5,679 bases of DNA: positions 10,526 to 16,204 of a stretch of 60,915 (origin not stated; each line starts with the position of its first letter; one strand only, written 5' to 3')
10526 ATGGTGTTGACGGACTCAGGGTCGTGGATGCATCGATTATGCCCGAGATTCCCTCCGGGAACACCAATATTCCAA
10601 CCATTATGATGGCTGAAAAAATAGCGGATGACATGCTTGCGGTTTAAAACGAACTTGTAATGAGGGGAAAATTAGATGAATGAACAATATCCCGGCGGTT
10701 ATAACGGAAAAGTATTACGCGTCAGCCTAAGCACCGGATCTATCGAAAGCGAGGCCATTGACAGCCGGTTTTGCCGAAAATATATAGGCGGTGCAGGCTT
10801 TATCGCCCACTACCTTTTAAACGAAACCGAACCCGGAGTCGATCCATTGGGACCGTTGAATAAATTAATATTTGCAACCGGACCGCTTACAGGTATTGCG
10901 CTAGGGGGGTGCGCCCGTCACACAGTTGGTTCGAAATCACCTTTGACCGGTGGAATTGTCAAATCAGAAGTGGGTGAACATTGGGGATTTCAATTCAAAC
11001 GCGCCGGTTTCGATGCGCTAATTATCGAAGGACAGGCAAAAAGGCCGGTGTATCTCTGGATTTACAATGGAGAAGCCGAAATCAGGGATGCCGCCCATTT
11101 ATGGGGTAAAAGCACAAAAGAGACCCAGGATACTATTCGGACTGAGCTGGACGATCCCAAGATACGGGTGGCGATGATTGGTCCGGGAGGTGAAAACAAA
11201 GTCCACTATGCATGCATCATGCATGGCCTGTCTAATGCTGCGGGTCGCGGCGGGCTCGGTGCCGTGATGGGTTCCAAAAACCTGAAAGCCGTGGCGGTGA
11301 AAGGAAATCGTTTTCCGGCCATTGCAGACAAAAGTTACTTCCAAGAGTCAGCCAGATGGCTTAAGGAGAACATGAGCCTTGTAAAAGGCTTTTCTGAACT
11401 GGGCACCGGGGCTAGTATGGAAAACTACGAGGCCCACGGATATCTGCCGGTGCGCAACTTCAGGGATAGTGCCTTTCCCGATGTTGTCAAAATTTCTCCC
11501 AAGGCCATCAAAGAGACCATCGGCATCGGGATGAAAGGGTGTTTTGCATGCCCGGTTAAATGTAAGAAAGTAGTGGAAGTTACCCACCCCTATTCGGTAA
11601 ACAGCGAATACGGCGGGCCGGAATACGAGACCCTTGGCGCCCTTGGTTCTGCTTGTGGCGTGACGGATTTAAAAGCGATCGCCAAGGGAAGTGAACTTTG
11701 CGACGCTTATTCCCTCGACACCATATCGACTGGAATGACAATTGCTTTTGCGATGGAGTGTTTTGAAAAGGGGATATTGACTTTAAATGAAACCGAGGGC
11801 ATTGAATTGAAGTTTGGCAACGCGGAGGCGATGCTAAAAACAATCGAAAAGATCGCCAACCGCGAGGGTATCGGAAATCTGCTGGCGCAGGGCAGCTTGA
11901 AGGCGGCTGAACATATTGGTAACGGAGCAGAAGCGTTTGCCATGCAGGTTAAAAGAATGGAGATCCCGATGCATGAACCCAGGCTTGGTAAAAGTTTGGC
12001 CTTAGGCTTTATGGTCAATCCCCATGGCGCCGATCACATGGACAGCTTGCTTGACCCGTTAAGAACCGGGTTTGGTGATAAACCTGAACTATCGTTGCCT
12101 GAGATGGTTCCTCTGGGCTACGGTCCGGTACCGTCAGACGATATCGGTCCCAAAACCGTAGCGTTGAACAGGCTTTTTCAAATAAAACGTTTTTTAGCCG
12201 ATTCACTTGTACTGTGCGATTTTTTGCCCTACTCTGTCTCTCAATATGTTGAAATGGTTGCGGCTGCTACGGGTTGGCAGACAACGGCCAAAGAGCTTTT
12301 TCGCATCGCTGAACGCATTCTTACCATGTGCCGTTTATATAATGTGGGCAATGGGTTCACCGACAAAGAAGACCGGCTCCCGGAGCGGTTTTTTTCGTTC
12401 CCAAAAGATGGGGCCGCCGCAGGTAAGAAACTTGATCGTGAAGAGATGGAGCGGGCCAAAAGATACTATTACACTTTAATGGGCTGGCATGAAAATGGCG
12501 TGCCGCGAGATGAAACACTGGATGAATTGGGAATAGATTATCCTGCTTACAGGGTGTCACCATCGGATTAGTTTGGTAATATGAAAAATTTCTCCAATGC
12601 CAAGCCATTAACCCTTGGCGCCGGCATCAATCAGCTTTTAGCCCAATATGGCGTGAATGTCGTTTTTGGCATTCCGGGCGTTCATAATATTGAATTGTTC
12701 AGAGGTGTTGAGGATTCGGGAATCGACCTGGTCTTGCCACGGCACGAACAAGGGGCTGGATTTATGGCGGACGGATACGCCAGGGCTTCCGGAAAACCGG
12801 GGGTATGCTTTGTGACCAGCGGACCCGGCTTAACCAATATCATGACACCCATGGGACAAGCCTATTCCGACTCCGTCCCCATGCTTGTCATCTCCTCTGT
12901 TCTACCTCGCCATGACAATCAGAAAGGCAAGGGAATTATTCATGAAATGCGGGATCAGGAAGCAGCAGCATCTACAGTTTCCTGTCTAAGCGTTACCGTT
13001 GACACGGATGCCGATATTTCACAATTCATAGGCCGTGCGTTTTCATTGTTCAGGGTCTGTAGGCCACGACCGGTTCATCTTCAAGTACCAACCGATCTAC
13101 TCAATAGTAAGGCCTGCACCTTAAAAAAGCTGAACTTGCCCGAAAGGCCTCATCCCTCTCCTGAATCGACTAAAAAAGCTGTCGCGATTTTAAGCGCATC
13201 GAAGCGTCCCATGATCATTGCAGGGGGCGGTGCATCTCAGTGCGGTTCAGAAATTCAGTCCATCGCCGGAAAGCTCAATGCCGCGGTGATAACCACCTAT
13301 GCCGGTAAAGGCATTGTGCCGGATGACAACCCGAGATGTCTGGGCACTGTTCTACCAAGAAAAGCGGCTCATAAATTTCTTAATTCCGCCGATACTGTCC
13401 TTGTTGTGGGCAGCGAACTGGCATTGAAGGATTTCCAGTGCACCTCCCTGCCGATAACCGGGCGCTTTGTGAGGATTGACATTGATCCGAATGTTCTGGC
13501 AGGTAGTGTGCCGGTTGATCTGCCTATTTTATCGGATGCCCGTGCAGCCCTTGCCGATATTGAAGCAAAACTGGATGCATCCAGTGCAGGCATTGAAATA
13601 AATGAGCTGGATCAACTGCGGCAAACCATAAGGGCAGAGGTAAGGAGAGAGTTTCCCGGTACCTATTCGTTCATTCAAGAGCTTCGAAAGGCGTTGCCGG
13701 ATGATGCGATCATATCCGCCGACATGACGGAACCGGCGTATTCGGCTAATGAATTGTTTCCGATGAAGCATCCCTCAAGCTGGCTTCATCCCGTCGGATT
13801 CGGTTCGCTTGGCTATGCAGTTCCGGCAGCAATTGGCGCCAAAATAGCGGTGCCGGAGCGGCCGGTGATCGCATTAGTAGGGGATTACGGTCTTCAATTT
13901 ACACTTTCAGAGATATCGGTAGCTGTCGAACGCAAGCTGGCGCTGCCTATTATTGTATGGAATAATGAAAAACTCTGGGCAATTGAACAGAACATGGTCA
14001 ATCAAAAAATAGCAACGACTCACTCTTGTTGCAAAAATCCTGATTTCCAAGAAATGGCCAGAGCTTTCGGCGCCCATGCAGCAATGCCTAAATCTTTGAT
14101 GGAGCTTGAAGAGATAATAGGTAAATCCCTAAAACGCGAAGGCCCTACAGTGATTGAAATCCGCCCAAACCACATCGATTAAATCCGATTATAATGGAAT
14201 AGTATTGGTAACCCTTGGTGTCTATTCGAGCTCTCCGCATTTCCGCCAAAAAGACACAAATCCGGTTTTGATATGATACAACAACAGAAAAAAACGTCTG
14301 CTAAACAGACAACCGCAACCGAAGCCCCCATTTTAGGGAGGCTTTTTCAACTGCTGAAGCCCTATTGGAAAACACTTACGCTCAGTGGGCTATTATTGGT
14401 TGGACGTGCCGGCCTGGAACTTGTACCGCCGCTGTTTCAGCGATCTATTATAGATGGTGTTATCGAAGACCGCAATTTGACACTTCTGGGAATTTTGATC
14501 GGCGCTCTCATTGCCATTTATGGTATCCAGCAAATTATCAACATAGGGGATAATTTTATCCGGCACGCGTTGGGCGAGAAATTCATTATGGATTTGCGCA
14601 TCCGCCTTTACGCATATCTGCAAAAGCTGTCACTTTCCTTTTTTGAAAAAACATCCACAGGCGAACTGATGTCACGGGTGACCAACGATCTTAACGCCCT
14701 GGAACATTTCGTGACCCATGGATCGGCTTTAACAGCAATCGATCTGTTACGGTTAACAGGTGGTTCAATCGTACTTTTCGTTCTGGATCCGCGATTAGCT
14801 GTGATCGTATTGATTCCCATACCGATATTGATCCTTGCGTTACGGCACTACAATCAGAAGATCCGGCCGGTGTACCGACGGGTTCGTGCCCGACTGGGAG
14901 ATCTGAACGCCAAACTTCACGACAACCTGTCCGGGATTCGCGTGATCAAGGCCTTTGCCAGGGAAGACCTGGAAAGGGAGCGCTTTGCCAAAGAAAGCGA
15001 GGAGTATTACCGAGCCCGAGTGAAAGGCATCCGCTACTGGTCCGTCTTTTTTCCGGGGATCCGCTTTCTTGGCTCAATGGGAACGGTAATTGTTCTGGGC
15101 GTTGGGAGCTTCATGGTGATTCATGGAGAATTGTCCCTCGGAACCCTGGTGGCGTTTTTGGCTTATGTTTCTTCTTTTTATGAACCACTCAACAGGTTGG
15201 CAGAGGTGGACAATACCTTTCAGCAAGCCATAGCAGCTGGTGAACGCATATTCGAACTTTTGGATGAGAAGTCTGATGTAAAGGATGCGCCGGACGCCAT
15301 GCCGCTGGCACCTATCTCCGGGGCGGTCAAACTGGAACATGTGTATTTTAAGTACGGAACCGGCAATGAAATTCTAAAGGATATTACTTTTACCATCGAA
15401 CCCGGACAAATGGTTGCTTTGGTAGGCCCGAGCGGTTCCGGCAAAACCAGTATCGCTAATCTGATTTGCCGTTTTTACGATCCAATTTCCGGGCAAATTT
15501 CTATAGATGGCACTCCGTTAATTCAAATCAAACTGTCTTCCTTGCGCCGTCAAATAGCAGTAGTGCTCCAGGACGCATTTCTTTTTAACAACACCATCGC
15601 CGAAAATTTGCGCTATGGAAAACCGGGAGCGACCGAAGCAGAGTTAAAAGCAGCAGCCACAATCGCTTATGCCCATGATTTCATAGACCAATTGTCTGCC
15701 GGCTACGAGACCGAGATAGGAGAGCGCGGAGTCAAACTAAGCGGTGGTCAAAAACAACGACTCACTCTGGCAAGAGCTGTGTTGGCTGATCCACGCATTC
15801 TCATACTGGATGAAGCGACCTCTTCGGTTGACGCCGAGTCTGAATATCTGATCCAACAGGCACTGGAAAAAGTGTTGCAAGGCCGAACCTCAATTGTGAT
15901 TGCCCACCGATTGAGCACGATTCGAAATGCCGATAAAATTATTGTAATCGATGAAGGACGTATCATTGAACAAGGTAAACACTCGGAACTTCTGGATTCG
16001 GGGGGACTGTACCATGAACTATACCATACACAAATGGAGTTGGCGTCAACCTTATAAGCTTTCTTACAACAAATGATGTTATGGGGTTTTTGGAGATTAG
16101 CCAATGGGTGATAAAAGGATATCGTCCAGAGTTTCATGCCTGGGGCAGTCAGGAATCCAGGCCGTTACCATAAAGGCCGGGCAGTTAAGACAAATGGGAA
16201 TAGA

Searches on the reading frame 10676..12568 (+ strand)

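Call 56: search_protein_families(library=pfam, proteins=[window:10676-12568:+], max_evalue=0.00001)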
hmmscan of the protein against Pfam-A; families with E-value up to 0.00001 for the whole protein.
window:10676-12568:+ (631 aa): 2 families
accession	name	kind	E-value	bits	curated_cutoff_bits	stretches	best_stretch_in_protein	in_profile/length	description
PF01314.23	AFOR_C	-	2.9e-120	402.4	27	1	223-620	4-385/385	Aldehyde ferredoxin oxidoreductase, domains 2 & 3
PF02730.20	AFOR_N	-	1.5e-77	260.3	29.8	1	11-210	1-198/199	Aldehyde ferredoxin oxidoreductase, N-terminal domain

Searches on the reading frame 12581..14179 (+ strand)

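Call 56: search_protein_families(library=pfam, proteins=[window:12581-14179:+], max_evalue=0.00001)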
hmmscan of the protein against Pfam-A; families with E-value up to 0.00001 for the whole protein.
window:12581-14179:+ (533 aa): 3 families
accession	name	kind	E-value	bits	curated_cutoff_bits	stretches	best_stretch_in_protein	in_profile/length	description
PF02776.23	TPP_enzyme_N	-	3.1e-38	130.6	26.8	1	11-127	2-117/119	Thiamine pyrophosphate enzyme, N-terminal TPP binding domain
PF02775.26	TPP_enzyme_C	-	8.6e-33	113.7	21.9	1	388-527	8-151/151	Thiamine pyrophosphate enzyme, C-terminal TPP binding domain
PF00205.28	TPP_enzyme_M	-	3.1e-28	98.6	30.4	1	198-325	2-135/137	Thiamine pyrophosphate enzyme, central domain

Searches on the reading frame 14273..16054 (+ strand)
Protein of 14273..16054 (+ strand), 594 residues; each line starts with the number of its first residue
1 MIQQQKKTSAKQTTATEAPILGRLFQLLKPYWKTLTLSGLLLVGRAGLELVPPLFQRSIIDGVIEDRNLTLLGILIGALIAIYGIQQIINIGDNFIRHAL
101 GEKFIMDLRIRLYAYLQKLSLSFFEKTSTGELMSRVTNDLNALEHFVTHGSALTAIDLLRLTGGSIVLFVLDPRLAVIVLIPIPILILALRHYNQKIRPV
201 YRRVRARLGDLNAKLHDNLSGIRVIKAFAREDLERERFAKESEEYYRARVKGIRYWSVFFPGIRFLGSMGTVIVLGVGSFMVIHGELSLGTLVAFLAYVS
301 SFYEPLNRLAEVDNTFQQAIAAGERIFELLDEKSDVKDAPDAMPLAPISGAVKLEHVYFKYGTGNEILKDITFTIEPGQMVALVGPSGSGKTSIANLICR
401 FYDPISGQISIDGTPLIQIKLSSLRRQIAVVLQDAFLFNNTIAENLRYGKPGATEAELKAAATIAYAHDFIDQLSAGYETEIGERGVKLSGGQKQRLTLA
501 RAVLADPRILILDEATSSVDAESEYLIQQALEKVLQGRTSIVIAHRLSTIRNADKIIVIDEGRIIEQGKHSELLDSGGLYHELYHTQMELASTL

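Call 57: search_protein_families(library=pfam, proteins=[window:14273-16054:+], max_evalue=0.00001)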
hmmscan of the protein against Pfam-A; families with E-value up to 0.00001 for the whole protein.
window:14273-16054:+ (594 aa): 3 families
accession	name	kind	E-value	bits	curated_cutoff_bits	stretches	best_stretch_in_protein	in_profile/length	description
PF00664.28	ABC_membrane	-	1.4e-51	176.3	28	1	36-305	2-273/274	ABC transporter transmembrane region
PF00005.33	ABC_tran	-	4.4e-35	121.7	25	1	368-517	1-137/137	ABC transporter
PF02463.25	SMC_N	-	1.9e-06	27.9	40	0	488-559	136-211/220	RecF/RecN/SMC N terminal domain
